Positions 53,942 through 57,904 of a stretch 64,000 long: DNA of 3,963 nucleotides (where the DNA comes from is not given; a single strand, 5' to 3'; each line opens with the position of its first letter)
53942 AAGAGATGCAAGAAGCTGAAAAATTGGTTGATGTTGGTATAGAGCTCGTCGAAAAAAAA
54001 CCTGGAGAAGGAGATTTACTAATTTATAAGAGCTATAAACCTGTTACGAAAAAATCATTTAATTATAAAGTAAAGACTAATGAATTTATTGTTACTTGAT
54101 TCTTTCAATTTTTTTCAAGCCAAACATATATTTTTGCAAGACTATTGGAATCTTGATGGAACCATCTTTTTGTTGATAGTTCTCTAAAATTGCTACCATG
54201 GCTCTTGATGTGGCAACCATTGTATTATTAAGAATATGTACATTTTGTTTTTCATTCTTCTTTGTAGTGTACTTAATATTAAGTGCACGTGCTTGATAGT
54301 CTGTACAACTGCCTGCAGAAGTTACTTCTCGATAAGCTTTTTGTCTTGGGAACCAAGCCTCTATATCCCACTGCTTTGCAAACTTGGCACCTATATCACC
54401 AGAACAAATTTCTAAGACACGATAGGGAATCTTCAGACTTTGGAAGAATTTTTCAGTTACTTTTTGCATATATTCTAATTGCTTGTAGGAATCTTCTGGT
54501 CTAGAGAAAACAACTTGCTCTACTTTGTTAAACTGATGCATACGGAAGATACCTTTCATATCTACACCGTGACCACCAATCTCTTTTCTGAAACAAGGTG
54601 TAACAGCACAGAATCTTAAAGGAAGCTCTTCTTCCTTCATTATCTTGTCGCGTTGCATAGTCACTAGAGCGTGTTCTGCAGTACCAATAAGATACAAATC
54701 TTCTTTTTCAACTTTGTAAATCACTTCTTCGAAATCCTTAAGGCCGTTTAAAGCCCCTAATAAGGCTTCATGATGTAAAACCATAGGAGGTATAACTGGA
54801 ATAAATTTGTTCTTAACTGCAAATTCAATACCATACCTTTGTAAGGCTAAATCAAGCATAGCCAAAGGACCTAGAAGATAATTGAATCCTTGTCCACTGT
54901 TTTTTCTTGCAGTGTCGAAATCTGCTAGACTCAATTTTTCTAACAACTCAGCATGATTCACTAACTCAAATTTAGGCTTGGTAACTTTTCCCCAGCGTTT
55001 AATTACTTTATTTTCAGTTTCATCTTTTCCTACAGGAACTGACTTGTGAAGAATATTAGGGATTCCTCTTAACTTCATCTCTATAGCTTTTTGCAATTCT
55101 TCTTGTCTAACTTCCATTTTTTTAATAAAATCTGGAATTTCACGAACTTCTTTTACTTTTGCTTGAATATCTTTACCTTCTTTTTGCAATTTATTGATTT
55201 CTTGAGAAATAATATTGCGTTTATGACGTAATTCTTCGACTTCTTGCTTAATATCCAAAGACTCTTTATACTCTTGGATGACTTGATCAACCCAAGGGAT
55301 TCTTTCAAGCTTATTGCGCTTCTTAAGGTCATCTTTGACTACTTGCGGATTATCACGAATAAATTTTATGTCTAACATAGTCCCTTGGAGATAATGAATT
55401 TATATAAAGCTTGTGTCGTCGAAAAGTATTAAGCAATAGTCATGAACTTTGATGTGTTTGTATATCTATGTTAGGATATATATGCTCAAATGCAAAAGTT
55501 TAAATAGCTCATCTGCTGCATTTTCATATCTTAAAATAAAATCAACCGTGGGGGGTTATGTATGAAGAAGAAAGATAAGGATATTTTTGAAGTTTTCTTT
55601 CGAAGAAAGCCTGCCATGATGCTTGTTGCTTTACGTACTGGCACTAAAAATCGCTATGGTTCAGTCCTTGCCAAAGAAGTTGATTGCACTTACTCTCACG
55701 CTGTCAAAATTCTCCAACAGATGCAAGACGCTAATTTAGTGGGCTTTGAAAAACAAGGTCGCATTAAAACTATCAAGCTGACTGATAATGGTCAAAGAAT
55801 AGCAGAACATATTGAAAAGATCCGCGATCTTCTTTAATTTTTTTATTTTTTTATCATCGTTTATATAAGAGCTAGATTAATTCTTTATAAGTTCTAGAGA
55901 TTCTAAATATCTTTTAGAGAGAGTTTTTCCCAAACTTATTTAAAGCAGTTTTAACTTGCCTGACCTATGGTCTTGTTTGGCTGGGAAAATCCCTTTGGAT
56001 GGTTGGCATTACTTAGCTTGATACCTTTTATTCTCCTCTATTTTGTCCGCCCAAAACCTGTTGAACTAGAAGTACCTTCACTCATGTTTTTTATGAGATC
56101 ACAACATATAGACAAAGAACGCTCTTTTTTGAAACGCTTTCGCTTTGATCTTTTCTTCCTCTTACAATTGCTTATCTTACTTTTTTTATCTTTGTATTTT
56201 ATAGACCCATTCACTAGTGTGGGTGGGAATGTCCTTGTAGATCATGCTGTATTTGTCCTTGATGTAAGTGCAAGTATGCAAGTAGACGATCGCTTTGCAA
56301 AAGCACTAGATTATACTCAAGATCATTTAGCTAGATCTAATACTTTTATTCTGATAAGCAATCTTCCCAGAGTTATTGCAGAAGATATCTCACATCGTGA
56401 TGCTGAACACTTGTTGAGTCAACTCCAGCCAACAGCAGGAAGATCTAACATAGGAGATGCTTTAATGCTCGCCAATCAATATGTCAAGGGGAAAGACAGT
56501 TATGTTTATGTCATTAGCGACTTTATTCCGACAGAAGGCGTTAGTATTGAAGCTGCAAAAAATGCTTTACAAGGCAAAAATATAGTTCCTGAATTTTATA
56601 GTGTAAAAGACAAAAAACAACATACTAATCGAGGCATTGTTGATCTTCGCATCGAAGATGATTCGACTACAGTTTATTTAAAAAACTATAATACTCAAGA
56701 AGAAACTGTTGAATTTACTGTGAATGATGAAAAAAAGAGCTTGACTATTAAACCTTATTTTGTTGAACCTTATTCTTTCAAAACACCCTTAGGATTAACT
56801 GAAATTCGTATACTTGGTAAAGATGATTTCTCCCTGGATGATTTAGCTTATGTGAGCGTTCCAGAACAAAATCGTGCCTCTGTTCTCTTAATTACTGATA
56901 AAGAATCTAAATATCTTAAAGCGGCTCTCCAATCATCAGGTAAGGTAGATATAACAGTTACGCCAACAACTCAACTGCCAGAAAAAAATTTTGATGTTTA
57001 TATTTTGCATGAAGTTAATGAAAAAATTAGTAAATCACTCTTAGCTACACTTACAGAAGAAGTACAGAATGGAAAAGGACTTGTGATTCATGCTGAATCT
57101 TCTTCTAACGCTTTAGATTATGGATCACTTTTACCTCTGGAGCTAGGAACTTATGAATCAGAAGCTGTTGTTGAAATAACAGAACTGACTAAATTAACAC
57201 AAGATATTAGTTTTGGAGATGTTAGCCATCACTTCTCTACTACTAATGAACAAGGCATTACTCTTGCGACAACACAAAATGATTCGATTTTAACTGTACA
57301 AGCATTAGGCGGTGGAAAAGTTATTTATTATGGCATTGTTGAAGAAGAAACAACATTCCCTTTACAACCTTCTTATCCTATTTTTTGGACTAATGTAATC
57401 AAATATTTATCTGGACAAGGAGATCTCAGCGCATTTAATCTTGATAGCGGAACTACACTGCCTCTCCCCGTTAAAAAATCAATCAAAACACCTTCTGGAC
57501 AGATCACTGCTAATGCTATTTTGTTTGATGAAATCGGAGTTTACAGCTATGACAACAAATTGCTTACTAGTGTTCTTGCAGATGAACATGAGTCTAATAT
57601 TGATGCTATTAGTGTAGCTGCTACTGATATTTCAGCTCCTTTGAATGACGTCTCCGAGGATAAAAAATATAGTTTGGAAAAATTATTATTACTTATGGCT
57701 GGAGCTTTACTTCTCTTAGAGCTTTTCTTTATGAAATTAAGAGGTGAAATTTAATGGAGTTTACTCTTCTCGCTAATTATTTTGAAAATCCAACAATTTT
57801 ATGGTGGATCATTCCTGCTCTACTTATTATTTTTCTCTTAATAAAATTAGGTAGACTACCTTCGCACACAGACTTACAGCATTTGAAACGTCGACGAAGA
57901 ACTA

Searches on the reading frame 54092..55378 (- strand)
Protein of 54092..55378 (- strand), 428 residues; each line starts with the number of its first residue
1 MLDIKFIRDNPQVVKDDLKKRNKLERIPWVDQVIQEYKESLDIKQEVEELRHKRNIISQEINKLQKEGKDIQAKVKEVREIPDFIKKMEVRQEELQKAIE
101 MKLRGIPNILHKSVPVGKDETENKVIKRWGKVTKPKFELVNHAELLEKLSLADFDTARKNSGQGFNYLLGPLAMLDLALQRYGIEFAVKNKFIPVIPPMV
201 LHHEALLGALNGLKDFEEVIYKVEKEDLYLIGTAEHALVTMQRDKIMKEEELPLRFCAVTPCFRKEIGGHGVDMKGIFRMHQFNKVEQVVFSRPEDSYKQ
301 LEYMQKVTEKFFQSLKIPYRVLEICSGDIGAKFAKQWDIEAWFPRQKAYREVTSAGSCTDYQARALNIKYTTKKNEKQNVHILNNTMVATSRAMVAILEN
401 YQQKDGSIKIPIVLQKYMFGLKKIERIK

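Call 9: search_protein_families(library=pfam, proteins=[window:54092-55378:-], max_evalue=0.01)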
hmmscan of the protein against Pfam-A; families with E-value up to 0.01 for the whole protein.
window:54092-55378:- (428 aa): 2 families
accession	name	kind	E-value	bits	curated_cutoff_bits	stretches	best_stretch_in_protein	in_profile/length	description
PF00587.30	tRNA-synt_2b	-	2.7e-42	145.3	29.3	1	221-401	1-179/179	tRNA synthetase class II core domain (G, H, P, S and T)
PF02403.27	Seryl_tRNA_N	-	1.4e-22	80.4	28.2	1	1-109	1-107/108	Seryl-tRNA synthetase N-terminal domain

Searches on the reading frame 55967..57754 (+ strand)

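Call 9: search_protein_families(library=pfam, proteins=[window:55967-57754:+], max_evalue=0.01)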
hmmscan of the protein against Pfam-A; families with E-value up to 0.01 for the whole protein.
window:55967-57754:+ (595 aa): 7 families
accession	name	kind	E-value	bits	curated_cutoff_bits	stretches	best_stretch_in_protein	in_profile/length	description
PF24157.1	DUF7408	-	4e-39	134.8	27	1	306-476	2-173/174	Domain of unknown function (DUF7408)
PF24156.1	DUF7407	-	6.6e-10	39.6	28.2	1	223-295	2-74/74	Domain of unknown function (DUF7407)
PF07584.16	BatA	-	1e-08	35.9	25.9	1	4-81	2-77/77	Aerotolerance regulator N-terminal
PF05762.20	VWA_CoxE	-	2.1e-07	31.1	26.4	1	94-191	59-164/222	VWA domain containing CoxE-like protein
PF13519.12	VWA_2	-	2.2e-07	31.9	27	1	95-186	2-106/107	von Willebrand factor type A domain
PF24155.1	DUF7406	-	7.4e-07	29.5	28.4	1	487-529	4-46/52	Domain of unknown function (DUF7406)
PF09707.15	Cas_Cas2CT1978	-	0.0087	16.6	24.7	0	337-381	21-64/86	CRISPR-associated protein (Cas_Cas2CT1978)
